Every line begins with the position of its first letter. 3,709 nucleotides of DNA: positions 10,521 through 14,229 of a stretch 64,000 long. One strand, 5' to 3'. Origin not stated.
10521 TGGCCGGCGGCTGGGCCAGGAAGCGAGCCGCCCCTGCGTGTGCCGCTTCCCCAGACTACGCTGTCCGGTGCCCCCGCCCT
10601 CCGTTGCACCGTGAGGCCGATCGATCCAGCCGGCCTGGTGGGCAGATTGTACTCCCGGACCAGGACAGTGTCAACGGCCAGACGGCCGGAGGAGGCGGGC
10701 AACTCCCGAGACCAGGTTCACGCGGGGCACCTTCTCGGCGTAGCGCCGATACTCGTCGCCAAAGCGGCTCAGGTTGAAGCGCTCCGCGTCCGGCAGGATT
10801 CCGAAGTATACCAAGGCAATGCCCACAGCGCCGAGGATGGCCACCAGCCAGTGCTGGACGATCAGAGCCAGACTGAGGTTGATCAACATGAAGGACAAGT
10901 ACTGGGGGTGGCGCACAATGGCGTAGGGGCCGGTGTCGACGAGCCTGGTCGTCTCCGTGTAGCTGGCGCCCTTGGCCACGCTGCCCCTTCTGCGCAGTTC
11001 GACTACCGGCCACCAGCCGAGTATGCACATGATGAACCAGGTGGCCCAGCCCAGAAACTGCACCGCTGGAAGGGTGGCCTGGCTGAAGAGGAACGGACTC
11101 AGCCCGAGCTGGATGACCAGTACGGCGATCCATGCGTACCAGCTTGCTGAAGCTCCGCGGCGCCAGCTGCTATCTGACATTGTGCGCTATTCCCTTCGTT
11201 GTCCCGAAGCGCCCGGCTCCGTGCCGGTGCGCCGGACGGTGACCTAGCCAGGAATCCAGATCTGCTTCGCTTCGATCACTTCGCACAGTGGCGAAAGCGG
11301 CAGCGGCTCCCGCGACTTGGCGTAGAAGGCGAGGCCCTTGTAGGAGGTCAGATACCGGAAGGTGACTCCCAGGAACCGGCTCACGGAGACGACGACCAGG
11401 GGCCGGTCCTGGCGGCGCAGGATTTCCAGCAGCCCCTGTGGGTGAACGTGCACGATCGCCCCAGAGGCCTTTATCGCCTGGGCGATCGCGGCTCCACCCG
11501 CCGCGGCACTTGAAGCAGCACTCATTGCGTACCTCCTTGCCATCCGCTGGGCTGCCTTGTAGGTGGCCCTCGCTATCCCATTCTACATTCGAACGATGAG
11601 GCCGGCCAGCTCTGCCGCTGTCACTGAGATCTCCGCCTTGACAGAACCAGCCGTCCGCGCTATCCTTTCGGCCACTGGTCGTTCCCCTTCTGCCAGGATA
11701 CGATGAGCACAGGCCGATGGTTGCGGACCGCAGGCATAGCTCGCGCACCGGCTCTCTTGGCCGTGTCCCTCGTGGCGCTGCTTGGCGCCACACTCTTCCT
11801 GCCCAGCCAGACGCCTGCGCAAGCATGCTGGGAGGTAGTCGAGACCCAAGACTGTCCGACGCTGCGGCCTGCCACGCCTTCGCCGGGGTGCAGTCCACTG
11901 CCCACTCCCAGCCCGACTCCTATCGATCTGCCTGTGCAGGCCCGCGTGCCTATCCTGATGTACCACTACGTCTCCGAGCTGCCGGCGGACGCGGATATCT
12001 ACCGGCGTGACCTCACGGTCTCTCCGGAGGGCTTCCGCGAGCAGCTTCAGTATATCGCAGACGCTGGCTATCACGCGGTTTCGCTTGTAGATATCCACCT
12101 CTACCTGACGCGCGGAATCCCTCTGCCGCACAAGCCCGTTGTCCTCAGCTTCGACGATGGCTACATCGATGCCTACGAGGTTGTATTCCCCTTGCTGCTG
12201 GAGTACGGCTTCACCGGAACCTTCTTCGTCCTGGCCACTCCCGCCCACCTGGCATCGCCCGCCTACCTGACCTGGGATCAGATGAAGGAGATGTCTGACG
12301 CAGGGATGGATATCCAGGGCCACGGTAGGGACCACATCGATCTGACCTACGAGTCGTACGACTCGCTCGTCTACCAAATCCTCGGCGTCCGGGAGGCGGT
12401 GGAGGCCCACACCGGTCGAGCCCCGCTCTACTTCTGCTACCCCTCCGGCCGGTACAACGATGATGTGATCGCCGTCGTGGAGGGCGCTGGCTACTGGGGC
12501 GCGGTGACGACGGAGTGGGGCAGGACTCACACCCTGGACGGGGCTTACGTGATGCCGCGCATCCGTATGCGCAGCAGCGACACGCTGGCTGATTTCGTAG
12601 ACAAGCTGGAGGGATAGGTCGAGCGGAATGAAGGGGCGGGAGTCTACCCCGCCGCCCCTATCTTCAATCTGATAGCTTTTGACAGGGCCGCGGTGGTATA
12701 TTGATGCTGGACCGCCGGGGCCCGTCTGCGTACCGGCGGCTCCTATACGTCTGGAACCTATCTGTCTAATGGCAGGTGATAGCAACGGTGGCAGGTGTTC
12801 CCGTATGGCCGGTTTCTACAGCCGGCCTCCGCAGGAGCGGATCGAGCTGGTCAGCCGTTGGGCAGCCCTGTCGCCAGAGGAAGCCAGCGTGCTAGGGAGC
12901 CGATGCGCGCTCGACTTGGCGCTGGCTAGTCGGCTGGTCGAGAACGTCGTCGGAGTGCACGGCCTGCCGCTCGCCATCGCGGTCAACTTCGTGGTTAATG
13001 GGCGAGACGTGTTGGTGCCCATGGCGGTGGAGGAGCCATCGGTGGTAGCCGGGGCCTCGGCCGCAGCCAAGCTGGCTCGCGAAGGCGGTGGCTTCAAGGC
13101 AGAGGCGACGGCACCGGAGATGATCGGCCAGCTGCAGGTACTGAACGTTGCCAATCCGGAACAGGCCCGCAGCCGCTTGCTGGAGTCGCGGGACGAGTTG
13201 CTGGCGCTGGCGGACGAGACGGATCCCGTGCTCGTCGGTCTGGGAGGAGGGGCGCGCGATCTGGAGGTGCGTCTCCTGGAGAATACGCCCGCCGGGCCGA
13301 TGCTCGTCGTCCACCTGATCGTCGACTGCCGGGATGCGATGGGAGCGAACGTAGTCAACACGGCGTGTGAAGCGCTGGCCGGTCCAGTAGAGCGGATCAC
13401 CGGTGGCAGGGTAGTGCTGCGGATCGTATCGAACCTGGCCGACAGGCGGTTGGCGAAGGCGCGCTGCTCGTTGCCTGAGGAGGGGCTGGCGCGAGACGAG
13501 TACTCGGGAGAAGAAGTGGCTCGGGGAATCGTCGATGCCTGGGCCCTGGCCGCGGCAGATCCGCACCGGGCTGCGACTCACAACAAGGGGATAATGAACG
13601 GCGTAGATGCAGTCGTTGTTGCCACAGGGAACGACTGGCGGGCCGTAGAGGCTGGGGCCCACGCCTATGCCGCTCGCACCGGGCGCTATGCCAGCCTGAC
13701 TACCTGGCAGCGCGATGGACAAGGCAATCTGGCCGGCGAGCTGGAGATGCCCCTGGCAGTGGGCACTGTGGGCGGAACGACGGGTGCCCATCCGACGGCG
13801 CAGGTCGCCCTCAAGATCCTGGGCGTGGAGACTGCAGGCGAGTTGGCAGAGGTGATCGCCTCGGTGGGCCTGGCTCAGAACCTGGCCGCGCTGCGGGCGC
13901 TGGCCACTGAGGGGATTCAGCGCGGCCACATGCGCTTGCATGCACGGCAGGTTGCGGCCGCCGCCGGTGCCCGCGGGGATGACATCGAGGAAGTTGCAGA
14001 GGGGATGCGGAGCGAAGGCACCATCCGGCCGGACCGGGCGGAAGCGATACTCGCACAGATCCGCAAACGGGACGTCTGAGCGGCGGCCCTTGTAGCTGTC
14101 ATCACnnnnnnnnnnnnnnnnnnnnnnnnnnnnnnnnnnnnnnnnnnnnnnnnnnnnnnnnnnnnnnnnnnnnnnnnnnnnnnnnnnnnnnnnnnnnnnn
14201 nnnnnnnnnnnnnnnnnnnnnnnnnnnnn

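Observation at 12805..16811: Archaeal-type mevalonate entry module (class II HMGR, short HMGCS, thiolase, DUF35 scaffold) as one operon in a bacterium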

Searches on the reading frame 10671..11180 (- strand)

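Call 23: search_protein_families(library=pfam, proteins=[window:10671-11180:-], max_evalue=0.00001)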
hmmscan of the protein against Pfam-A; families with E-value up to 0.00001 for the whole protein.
window:10671-11180:- (169 aa): 2 families
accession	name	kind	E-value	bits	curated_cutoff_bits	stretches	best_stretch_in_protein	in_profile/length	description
PF04191.18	PEMT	-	3e-08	34.5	25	1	43-128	5-90/105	Phospholipid methyltransferase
PF04140.19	ICMT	-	1.6e-07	32.1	24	1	75-126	30-82/95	Isoprenylcysteine carboxyl methyltransferase (ICMT) family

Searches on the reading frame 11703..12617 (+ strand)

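Call 23: search_protein_families(library=pfam, proteins=[window:11703-12617:+], max_evalue=0.00001)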
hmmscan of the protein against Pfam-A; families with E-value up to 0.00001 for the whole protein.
window:11703-12617:+ (304 aa): 1 family
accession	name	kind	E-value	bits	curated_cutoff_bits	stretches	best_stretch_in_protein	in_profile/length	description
PF01522.26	Polysacc_deac_1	-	9.3e-26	90.7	23.1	1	141-264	4-121/124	Polysaccharide deacetylase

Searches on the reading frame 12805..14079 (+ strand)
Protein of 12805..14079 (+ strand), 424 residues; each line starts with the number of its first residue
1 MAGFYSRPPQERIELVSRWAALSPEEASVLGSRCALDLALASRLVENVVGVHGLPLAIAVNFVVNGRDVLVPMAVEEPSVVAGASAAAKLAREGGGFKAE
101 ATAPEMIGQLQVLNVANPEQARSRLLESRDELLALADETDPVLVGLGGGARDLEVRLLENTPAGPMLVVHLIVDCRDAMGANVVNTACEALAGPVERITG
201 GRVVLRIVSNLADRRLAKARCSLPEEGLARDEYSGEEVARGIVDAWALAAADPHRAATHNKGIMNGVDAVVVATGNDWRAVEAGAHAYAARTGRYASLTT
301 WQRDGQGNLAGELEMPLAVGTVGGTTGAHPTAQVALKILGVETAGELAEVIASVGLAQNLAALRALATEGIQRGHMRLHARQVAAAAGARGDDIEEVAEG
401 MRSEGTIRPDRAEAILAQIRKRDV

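Call 3: search_protein_families(library=pfam, proteins=[window:12805-14079:+])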
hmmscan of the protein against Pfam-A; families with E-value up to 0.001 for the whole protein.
window:12805-14079:+ (424 aa): 1 family
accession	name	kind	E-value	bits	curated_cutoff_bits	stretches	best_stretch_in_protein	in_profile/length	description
PF00368.23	HMG-CoA_red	-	4.2e-112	375.2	27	1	10-380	3-368/368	Hydroxymethylglutaryl-coenzyme A reductase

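Call 4: search_protein_families(library=ncbifam, proteins=[window:12805-14079:+])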
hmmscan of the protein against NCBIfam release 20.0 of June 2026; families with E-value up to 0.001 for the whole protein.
window:12805-14079:+ (424 aa): 3 families
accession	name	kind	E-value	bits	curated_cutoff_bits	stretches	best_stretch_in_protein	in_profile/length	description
TIGR00532.1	HMG_CoA_R_NAD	equivalog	6.2e-125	417.5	259.95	1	3-380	26-395/395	hydroxymethylglutaryl-CoA reductase, degradative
TIGR00533.1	HMG_CoA_R_NADP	equivalog_domain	6.3e-13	48.5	441.8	2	42-191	60-206/402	hydroxymethylglutaryl-CoA reductase (NADPH)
TIGR00920.1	2A060605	subfamily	4.6e-09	35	778.35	1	45-189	525-663/887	hydroxymethylglutaryl-CoA reductase (NADPH)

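Call 8: search_solved_structures(query=window:12805-14079:+, show_alignments=1)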
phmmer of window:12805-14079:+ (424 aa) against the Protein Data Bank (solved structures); distinct sequences matched with E-value up to 0.001: 16.
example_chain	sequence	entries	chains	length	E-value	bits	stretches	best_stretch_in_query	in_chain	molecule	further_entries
6dio_A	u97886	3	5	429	7.3e-147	492.9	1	4-422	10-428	3-hydroxy-3-methylglutaryl coenzyme A reductase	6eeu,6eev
1qax_A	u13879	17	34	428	9.9e-147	492.5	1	4-420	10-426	PROTEIN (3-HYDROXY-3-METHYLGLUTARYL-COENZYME A REDUCTASE) | 3-hydroxy-3-methylglutaryl-coenzyme A reductase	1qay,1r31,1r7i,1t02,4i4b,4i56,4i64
9v7y_A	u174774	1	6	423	2.8e-145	487.7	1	8-416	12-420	3-hydroxy-3-methylglutaryl coenzyme A reductase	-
6p7k_A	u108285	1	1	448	8.1e-139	466.4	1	3-417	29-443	3-hydroxy-3-methylglutaryl coenzyme A reductase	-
5wpj_A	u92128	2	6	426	2.9e-105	356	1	3-420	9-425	3-hydroxy-3-methylglutaryl coenzyme A reductase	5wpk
3qae_A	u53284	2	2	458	5.2e-104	351.8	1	3-420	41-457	3-hydroxy-3-methylglutaryl-coenzyme a reductase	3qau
7m3h_A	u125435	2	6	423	1.5e-89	304.2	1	3-421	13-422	Hydroxymethylglutaryl-CoA reductase, degradative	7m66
7m1z_A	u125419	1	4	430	1.6e-89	304.1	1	3-421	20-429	acetyl-CoA C-acetyltransferase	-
7n7s_A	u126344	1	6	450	3.8e-60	207.4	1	41-390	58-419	Hydroxymethylglutaryl-CoA reductase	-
9zw9_A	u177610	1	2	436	7.5e-50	173.5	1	43-383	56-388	Probable 3-hydroxy-3-methylglutaryl-coenzyme A reductase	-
9zw6_A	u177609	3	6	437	7.6e-50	173.5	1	43-383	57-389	Probable 3-hydroxy-3-methylglutaryl-coenzyme A reductase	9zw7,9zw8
2q1l_A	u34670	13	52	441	4.1e-05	26.2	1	43-380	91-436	3-hydroxy-3-methylglutaryl-coenzyme A reductase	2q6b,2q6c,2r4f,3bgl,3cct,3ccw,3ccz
1dq8_A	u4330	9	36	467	4.3e-05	26.2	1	43-381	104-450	PROTEIN (HMG-COA REDUCTASE) | HMG-COA REDUCTASE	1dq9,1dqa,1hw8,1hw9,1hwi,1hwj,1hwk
8ecg_A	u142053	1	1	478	5.6e-05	25.8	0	43-188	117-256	3-hydroxy-3-methylglutaryl-coenzyme A reductase 1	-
7uli_AAA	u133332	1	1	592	0.00013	24.6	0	43-188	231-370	3-hydroxy-3-methylglutaryl-coenzyme A reductase 1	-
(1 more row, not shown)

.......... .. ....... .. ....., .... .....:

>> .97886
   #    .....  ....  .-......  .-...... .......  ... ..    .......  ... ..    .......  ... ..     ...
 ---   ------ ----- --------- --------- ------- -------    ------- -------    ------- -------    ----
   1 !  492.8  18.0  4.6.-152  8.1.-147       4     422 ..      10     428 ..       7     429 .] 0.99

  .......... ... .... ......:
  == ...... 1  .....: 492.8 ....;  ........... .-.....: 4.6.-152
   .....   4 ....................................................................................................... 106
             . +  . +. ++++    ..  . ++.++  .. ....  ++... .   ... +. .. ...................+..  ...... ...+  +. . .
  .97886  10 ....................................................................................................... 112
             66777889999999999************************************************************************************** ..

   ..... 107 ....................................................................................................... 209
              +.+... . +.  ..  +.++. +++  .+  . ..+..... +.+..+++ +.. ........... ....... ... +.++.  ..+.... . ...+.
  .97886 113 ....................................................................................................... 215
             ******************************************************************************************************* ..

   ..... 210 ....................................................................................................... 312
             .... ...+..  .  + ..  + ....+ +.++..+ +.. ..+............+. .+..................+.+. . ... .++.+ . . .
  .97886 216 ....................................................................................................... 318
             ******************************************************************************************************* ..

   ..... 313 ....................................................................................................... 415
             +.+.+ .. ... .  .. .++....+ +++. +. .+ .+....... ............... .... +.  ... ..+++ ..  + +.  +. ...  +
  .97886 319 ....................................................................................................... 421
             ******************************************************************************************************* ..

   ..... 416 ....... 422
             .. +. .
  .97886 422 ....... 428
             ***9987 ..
